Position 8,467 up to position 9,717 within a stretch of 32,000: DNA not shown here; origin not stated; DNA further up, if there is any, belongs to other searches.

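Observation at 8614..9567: Stand-alone Mrr-type nuclease with an unrecognised N-terminal domain as terminal cargo of the island: candidate single-gene anti-phage effector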

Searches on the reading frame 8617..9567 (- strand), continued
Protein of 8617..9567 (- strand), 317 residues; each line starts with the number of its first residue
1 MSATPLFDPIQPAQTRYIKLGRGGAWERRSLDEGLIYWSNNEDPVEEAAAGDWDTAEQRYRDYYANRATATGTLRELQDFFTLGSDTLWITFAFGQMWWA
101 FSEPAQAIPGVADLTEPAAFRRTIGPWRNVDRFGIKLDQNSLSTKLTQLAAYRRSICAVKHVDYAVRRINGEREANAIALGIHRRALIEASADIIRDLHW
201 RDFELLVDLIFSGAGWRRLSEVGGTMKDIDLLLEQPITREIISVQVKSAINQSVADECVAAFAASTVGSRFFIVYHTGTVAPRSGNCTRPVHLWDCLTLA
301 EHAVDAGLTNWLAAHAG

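Call 66: list_cluster_members(proteins=[window:8617-9567:-, P0041, P0048, P0100])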
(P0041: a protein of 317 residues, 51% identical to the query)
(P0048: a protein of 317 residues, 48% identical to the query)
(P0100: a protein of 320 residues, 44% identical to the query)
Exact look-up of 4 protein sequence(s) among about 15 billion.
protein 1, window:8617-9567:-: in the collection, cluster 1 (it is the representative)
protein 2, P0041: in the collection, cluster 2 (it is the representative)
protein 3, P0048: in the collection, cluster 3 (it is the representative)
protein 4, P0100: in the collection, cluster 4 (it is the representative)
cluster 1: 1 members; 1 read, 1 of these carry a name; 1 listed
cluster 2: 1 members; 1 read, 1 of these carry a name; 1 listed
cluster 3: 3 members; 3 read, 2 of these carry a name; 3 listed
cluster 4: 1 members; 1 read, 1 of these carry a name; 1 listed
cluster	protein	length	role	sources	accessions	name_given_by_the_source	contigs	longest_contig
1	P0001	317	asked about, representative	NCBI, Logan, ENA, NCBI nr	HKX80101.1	MAG TPA: restriction endonuclease [Novosphingobium sp.] | restriction endonuclease [Novosphingobium sp.]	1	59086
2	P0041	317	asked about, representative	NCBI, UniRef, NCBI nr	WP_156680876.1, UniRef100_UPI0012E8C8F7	restriction endonuclease [Sphingomonas profundi] | restriction endonuclease n=1 Tax=Alterirhizorhabdus profundi TaxID=2681549 ... | hypothetical protein [Sphingomonas profundi]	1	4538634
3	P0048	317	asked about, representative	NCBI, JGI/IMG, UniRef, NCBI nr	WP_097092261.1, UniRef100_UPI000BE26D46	restriction endonuclease [Novosphingobium sp. Chol11] | hypothetical protein | restriction endonuclease n=1 Tax=Novosphingobium sp. Chol11 TaxID=1385763 ...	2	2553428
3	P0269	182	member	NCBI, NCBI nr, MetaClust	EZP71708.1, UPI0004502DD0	hypothetical protein BV96_02447 [Sphingomonas paucimobilis] | status=active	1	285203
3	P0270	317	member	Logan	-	-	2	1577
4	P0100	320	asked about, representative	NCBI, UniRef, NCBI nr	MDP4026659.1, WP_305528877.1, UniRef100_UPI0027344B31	hypothetical protein Q8W71_29050 [Methylobacterium sp. NEAU 140] | restriction endonuclease n=1 Tax=Methylobacterium sp. NEAU 140 TaxID=3064945 ... | restriction endonuclease [Methylobacterium sp. NEAU 140]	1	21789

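Call 71: find_related_loci(query=A1, collection=viral_contigs, flank=10000)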
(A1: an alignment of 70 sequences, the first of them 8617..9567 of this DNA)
Query A1 (317 aa) in viral_contigs; peptide patterns used: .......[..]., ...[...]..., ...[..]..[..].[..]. (x = any residue, [..] = any of these).
45 stretches matched a pattern; 2 encode a relative of the query (tblastn E <= 1e-3); 2 distinct loci.
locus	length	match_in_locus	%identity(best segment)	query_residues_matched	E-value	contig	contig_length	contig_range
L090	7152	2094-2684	43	120-316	1e-42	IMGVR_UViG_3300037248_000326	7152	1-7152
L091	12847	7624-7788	40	195-247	3e-6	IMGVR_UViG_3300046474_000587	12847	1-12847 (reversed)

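Call 76: find_related_loci(query=L006:10969-12384:-, collection=viral_contigs, flank=10000)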
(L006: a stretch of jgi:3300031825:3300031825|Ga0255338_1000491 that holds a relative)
Query L006:10969-12384:- (471 aa) in viral_contigs; peptide patterns used: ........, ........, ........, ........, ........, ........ (x = any residue, [..] = any of these).
45 stretches matched a pattern; 38 encode a relative of the query (tblastn E <= 1e-3); 38 distinct loci.
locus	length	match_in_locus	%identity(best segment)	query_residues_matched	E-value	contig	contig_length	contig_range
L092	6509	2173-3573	42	11-470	2e-105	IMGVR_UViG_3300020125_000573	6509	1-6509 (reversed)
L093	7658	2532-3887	43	10-456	7e-103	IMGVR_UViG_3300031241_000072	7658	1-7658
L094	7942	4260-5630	34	8-468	1e-76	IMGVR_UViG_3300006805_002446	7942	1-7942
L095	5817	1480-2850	34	8-468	1e-76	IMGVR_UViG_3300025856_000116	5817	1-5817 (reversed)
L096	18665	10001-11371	34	8-468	2e-76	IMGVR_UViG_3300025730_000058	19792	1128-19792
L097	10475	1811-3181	34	8-468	2e-76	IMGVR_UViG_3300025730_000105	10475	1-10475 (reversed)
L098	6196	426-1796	34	8-468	2e-76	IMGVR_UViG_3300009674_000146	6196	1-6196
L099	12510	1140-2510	34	8-468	2e-76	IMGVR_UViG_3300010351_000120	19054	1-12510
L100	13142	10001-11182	38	51-454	7e-73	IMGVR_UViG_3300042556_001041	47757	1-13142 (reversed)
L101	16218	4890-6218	32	14-456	8e-68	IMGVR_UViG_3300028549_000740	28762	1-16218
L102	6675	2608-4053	33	8-463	5e-64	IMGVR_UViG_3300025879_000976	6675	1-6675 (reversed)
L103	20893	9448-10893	33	8-463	6e-64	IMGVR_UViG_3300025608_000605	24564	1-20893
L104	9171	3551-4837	31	34-456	8e-63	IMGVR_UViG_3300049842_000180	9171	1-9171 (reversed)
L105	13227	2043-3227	33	58-454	3e-57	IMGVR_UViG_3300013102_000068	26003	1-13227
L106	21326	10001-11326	32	15-451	2e-51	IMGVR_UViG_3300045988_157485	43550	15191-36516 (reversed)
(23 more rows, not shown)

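Call 80: search_protein_families(library=pfam, alignment_id=A3, max_evalue=0.00001)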
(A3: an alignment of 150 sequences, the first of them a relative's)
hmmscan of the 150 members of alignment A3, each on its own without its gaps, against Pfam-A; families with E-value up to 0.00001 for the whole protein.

A. member 1, L026:8232-8714:+ (161 aa): 4 families
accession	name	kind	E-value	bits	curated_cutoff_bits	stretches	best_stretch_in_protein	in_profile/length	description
PF13508.13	Acetyltransf_7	-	7.2e-13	49.2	27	1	62-136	3-84/84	Acetyltransferase (GNAT) domain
PF13673.13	Acetyltransf_10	-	1e-11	45.4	23.6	1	60-140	29-113/128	Acetyltransferase (GNAT) domain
PF00583.31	Acetyltransf_1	-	2.2e-09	38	20.7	1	26-134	3-116/116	Acetyltransferase (GNAT) family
PF08445.16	FR47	-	1.2e-06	28.8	22.1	1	81-137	20-80/86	FR47-like protein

B. families by the number of members that match (of 150 scanned): 172 families (the first 25 are shown)
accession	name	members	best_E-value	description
PF02586.19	SRAP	3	4.2e-20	SOS response associated peptidase (SRAP)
PF00583.31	Acetyltransf_1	3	4.6e-15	Acetyltransferase (GNAT) family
PF13238.12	AAA_18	3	1.7e-09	AAA domain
PF00108.29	Thiolase_N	2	2.6e-75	Thiolase, N-terminal domain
PF13604.12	AAA_30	2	1.2e-48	AAA domain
PF02803.24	Thiolase_C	2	1.1e-46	Thiolase, C-terminal domain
PF02384.22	N6_Mtase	2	9.6e-41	N-6 DNA Methylase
PF00069.31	Pkinase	2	5.1e-35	Protein kinase domain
PF01810.24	LysE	2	6.5e-23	LysE type translocator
PF07714.23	PK_Tyr_Ser-Thr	2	1.8e-22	Protein tyrosine and serine/threonine kinase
PF11185.13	DUF2971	2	5.7e-14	Protein of unknown function (DUF2971)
PF13508.13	Acetyltransf_7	2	7.2e-13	Acetyltransferase (GNAT) domain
PF13673.13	Acetyltransf_10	2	1e-11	Acetyltransferase (GNAT) domain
PF13245.12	AAA_19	2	2.2e-10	AAA domain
PF13401.12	AAA_22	2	8e-08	AAA domain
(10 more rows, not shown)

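Call 81: search_protein_families(library=padloc, alignment_id=A3, max_evalue=0.00001)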
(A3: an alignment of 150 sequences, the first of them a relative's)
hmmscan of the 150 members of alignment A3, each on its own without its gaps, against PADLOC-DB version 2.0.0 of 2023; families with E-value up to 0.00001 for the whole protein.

A. member 1, L026:8232-8714:+ (161 aa): 0 families

B. families by the number of members that match (of 150 scanned): 203 families (the first 25 are shown)
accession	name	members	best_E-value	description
PDLC04134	mad2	4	2.9e-24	mads_2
PDLC03267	MTase_II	2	4.3e-113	Type II methyltransferase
PDLC04042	PD-T4-6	2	3.1e-56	-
PDLC04054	PD-T4-6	2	1e-52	-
PDLC04053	PD-T4-6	2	2.9e-52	-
PDLC03026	MTase_I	2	3.1e-51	Type I methyltransferase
PDLC04138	mad6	2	6.1e-49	mads_6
PDLC04140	mad8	2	3.6e-44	mads_8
PDLC04061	PD-T4-6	2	4.5e-41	-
PDLC04064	PD-T4-6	2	1.4e-39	-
PDLC04060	PD-T4-6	2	1.7e-39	-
PDLC04047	PD-T4-6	2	2.2e-39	-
PDLC04040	PD-T4-6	2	7.9e-39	-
PDLC04043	PD-T4-6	2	2e-38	-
PDLC04039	PD-T4-6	2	3.8e-38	-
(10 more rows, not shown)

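Call 94: search_protein_families(library=padloc, proteins=[L053:10985-11713:+, L053:8646-9230:-, L053:7786-8637:-], max_evalue=0.001)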
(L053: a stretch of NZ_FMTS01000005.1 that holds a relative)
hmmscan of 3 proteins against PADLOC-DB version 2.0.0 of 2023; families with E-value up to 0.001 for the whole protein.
L053:10985-11713:+ (243 aa): 0 families

L053:8646-9230:- (195 aa): 0 families

L053:7786-8637:- (284 aa): 2 families
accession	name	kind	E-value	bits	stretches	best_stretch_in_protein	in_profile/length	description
PDLC04134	mad2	-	2.3e-07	28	1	49-145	285-372/492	mads_2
PDLC03356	MTase_II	-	0.00032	17.7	1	81-152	154-225/545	Type II methyltransferase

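Call 98: find_related_loci(query=A4, collection=metagenome_contigs, flank=10000)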
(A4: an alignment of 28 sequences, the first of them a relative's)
Query A4 (464 aa) in metagenome_contigs; peptide patterns used: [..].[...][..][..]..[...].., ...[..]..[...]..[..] (x = any residue, [..] = any of these).
600 stretches matched a pattern (row limit reached: there are more); 591 encode a relative of the query (tblastn E <= 1e-3); the best 80 are kept; 80 distinct loci.
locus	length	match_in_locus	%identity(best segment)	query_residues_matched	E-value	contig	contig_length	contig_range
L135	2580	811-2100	45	24-448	7e-117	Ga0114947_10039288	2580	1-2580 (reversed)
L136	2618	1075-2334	46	24-440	6e-115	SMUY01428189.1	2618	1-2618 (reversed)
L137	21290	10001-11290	43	24-448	2e-109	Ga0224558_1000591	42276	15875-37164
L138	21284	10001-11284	45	24-448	4e-109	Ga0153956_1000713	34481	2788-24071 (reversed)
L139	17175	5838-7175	45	2-451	5e-108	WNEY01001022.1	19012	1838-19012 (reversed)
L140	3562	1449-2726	46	24-448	9e-110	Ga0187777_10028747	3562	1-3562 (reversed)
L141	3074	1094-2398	44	20-447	2e-110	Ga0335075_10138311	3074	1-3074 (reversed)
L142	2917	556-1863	42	26-458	1e-110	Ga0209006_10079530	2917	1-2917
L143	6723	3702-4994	45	23-447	7e-107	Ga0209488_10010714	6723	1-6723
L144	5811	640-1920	45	26-448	5e-107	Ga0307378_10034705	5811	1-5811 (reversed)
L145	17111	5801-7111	43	27-464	5e-106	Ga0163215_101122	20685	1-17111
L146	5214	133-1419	42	23-446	6e-106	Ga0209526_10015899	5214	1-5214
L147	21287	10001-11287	42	26-451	2e-104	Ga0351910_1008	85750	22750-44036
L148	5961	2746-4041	44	23-449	2e-104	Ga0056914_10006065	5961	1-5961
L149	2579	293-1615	42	18-450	1e-108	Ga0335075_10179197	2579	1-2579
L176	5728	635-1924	44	22-449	2e-100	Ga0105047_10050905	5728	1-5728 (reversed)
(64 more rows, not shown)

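Call 109: search_solved_structures(query=L176:4128-5021:-, max_evalue=0.01)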
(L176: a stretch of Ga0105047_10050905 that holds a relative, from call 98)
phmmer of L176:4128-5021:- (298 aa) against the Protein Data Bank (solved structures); distinct sequences matched with E-value up to 0.01: 0.

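Call 110: search_solved_structures(query=L138:14078-17410:+, max_evalue=0.001)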
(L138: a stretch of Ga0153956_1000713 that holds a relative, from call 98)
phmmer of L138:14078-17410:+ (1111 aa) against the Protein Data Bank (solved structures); distinct sequences matched with E-value up to 0.001: 27.
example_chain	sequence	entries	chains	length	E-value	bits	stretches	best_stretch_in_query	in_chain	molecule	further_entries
4b3f_X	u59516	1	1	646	1.5e-20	75.7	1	837-1080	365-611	DNA-BINDING PROTEIN SMUBP-2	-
4b3g_A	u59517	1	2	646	1.5e-20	75.6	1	837-1080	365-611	DNA-BINDING PROTEIN SMUBP-2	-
8ftm_A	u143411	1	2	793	4.4e-13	50.9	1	838-1073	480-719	5'-3' RNA helicase-like protein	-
5mzn_A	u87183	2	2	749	2e-12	48.8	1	837-1074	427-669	Helicase SEN1,Helicase SEN1 | Helicase SEN1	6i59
8fth_A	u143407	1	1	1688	3.7e-12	47.8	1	838-1073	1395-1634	5'-3' RNA helicase-like protein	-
2xzo_A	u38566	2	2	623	5e-12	47.4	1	838-1084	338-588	REGULATOR OF NONSENSE TRANSCRIPTS 1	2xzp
2gjk_A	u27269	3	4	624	5.1e-12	47.4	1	838-1084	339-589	Regulator of nonsense transcripts 1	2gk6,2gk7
8ftk_A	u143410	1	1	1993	5.5e-12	47.3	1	838-1073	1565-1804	5'-3' RNA helicase-like protein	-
6ej5_A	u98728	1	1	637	5.5e-12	47.3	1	838-1084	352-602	Regulator of nonsense transcripts 1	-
2wjv_A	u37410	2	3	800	1.3e-11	46.1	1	838-1084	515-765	REGULATOR OF NONSENSE TRANSCRIPTS 1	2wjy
9qwn_A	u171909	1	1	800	1.3e-11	46.1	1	838-1084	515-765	Isoform 2 of Regulator of nonsense transcripts 1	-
5eax_A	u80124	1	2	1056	1.5e-11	45.9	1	732-937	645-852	DNA replication ATP-dependent helicase/nuclease DNA2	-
5eaw_A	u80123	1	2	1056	1.5e-11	45.9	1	732-937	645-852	DNA replication ATP-dependent helicase/nuclease DNA2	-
5ean_A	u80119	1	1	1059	1.5e-11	45.9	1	732-937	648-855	DNA replication ATP-dependent helicase/nuclease DNA2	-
8rd3_A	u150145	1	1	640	2e-11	45.4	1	801-1084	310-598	ATP-dependent helicase NAM7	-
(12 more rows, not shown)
